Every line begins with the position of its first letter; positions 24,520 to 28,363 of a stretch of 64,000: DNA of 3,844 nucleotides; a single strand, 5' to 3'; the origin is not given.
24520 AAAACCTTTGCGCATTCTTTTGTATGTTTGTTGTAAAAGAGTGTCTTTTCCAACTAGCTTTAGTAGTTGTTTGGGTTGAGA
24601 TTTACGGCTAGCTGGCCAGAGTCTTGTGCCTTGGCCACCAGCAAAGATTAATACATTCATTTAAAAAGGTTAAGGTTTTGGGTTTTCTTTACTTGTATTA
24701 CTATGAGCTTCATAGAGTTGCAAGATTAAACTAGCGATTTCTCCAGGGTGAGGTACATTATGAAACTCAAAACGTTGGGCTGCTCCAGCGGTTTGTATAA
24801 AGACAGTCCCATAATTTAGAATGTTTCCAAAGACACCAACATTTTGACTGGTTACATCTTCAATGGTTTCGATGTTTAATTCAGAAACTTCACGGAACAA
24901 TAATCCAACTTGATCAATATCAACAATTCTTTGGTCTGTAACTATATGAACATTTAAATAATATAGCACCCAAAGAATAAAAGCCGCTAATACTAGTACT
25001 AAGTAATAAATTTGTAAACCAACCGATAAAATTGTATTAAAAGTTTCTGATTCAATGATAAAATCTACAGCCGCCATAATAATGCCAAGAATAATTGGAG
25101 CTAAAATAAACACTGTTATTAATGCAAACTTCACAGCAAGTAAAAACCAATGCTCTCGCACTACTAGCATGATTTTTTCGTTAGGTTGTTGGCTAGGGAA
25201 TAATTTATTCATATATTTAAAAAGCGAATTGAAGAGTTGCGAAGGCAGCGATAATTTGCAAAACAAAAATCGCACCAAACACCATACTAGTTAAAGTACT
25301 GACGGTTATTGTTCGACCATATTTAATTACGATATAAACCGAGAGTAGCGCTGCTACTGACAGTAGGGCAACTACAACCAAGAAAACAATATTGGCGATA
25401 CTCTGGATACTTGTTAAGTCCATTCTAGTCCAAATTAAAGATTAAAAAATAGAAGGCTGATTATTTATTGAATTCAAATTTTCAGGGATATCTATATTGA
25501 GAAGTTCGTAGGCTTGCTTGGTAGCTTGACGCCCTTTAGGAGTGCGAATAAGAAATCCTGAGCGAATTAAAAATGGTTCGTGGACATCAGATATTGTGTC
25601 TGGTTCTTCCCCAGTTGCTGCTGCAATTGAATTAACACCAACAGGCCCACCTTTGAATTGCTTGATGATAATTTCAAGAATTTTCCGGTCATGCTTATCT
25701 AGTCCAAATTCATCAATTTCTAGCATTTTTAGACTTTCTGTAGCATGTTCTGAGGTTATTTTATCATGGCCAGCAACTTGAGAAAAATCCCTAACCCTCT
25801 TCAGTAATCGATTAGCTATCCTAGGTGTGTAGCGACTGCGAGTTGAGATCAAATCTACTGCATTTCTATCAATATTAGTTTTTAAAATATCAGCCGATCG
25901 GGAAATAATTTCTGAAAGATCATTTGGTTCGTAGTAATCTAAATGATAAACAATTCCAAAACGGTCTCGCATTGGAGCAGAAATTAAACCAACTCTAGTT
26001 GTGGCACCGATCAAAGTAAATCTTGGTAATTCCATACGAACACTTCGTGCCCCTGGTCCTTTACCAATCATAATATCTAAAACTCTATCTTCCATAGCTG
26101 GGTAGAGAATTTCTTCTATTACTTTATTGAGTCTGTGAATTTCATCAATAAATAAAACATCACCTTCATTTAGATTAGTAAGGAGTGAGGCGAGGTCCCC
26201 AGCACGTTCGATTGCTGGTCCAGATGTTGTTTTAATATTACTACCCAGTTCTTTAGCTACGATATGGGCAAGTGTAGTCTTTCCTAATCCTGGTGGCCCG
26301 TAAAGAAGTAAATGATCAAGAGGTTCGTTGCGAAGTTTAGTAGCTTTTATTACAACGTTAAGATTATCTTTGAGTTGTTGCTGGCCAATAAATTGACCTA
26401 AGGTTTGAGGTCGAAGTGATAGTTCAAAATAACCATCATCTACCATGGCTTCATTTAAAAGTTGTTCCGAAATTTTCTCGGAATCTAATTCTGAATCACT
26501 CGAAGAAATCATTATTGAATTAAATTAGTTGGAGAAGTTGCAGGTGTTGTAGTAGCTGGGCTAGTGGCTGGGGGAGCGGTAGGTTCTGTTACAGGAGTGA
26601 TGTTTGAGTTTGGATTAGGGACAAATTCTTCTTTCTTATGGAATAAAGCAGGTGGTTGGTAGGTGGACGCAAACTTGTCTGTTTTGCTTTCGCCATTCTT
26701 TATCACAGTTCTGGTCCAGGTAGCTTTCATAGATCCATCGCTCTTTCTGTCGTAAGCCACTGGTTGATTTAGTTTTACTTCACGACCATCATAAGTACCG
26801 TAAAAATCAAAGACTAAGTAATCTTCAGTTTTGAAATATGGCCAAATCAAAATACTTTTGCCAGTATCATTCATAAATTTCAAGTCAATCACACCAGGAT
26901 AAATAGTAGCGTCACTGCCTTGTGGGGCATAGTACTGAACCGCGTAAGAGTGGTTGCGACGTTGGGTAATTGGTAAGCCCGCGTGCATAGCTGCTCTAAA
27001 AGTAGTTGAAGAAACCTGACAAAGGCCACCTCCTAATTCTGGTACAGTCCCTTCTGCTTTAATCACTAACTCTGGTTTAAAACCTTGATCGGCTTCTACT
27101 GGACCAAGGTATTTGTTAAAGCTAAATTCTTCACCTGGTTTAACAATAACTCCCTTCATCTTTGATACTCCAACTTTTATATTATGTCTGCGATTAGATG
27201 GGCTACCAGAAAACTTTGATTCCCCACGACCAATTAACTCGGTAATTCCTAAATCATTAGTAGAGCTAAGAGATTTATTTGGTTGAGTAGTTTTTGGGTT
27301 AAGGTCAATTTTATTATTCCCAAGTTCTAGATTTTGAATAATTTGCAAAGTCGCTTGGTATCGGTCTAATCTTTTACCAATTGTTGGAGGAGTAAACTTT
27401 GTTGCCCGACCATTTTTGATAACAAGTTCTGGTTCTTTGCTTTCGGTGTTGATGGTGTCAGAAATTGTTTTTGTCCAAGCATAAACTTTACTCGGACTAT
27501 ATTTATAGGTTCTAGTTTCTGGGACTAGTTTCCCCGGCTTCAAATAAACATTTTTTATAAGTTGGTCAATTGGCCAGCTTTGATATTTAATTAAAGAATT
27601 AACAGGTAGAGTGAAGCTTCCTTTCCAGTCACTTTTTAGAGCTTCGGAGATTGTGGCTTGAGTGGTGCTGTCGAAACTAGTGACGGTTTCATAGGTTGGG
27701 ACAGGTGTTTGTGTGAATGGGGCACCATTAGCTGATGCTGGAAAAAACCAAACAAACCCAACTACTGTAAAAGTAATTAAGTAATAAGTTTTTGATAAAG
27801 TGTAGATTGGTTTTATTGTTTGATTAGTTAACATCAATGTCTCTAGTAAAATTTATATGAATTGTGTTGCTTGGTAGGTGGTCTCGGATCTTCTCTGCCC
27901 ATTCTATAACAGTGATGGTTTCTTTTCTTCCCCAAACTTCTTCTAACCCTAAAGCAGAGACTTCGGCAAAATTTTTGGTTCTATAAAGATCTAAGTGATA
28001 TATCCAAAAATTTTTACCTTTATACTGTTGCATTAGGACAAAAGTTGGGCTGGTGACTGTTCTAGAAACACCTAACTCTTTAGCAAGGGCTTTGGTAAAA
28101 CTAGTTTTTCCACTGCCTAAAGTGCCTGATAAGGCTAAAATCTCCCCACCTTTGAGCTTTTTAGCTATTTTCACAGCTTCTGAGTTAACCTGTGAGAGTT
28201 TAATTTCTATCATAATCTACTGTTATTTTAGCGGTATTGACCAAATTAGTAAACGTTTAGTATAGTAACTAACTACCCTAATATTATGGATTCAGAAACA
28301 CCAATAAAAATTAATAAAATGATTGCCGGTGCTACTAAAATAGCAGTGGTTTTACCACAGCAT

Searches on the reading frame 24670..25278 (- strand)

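Call 9: search_protein_families(library=pfam, proteins=[window:24670-25278:-])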
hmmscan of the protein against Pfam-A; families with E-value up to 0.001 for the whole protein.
window:24670-25278:- (202 aa): 1 family
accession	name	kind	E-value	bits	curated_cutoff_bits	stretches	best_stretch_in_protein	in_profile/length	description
PF03703.20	bPH_2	-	3.4e-06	27.6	22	1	114-184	9-77/78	Bacterial PH domain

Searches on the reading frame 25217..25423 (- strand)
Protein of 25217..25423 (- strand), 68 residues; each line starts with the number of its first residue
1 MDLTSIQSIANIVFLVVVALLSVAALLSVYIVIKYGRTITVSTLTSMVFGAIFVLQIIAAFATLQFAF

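Call 41: find_encoding_contigs(protein=window:25217-25423:-, flank=3500, max_places=10)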
Protein window:25217-25423:- (68 aa): 23 contigs read that carry it; 10 places shown.
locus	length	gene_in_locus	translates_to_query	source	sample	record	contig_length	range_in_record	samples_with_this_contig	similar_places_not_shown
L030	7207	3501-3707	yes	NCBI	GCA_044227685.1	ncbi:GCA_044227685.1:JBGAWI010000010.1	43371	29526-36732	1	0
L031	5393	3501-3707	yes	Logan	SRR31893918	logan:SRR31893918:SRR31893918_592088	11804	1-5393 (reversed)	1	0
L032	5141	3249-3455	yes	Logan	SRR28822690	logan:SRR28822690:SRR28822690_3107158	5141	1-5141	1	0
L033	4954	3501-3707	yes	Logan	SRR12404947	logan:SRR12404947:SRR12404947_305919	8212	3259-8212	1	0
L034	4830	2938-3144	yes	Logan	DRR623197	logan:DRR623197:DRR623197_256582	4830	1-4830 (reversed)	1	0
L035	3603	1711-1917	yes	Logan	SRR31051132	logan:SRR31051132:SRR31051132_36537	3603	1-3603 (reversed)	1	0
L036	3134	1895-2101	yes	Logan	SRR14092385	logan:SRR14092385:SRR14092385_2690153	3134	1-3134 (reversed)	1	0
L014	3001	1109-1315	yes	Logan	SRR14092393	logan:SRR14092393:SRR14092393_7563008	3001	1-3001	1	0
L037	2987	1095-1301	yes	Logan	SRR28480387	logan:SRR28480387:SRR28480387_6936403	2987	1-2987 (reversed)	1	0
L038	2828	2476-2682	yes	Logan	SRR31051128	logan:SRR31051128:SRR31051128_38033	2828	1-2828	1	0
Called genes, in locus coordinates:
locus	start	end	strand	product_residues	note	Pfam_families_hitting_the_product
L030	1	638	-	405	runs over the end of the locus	-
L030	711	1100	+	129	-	PF02367:TsaE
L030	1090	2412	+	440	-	PF04294:VanW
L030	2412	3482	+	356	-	PF03215:Rad17 (faint), PF05496:RuvB_N, PF06068:TIP49 (faint), PF07728:AAA_5, PF13173:AAA_14 (faint), PF00004:AAA, PF17864:AAA_lid_4, PF05491:WHD_RuvB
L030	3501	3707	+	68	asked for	-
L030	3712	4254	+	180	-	PF03703:bPH_2 (weak)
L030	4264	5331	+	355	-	PF00483:NTP_transferase, PF12804:NTP_transf_3 (weak), PF22640:ManC_GMP_beta-helix (weak)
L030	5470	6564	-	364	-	PF02463:SMC_N, PF13175:AAA_15, PF13476:AAA_23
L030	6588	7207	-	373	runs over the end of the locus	PF00712:DNA_pol3_beta, PF02767:DNA_pol3_beta_2, PF02768:DNA_pol3_beta_3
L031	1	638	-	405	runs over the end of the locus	-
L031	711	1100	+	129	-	PF02367:TsaE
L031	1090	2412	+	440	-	PF04294:VanW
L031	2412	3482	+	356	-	PF03215:Rad17 (faint), PF05496:RuvB_N, PF06068:TIP49 (faint), PF07728:AAA_5, PF13173:AAA_14 (faint), PF00004:AAA, PF17864:AAA_lid_4, PF05491:WHD_RuvB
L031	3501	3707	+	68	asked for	-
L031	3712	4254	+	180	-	PF03703:bPH_2 (weak)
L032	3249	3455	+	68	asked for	-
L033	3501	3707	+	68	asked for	-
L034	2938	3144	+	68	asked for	-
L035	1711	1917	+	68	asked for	-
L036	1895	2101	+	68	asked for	-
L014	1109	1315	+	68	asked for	-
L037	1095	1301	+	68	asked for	-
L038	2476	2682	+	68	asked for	-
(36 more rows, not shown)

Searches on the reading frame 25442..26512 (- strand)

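Call 49: search_protein_families(library=pfam, proteins=[window:25442-26512:-], max_evalue=0.00001)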
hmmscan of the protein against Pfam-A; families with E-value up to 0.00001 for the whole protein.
window:25442-26512:- (356 aa): 5 families
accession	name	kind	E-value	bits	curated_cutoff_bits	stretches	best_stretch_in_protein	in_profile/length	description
PF05496.18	RuvB_N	-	3.4e-79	264.6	27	1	33-191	1-159/159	Holliday junction DNA helicase RuvB P-loop domain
PF17864.7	AAA_lid_4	-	6.3e-28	96.8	27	1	194-267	1-74/74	RuvB AAA lid domain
PF05491.19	RuvB_C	-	5.9e-25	87.5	24.7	1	268-338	1-71/72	RuvB C-terminal winged helix domain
PF00004.35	AAA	-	5.9e-22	79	21.2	1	68-192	1-130/131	ATPase family associated with various cellular activities (AAA)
PF07728.20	AAA_5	-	3e-12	47.2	22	1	67-185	1-139/139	AAA domain (dynein-related subfamily)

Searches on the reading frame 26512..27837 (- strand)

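Call 49: search_protein_families(library=pfam, proteins=[window:26512-27837:-], max_evalue=0.00001)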
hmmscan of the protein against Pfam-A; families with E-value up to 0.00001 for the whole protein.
window:26512-27837:- (441 aa): 1 family
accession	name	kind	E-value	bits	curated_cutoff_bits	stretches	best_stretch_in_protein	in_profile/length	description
PF04294.18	VanW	-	2.7e-42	143.8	27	1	215-342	1-126/130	VanW like protein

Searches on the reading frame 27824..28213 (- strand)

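Call 49: search_protein_families(library=pfam, proteins=[window:27824-28213:-], max_evalue=0.00001)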
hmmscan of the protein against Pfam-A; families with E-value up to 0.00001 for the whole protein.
window:27824-28213:- (129 aa): 1 family
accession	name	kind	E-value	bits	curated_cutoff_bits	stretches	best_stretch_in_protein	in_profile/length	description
PF02367.23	TsaE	-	3e-35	121.4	26.6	1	9-124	7-120/128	Threonylcarbamoyl adenosine biosynthesis protein TsaE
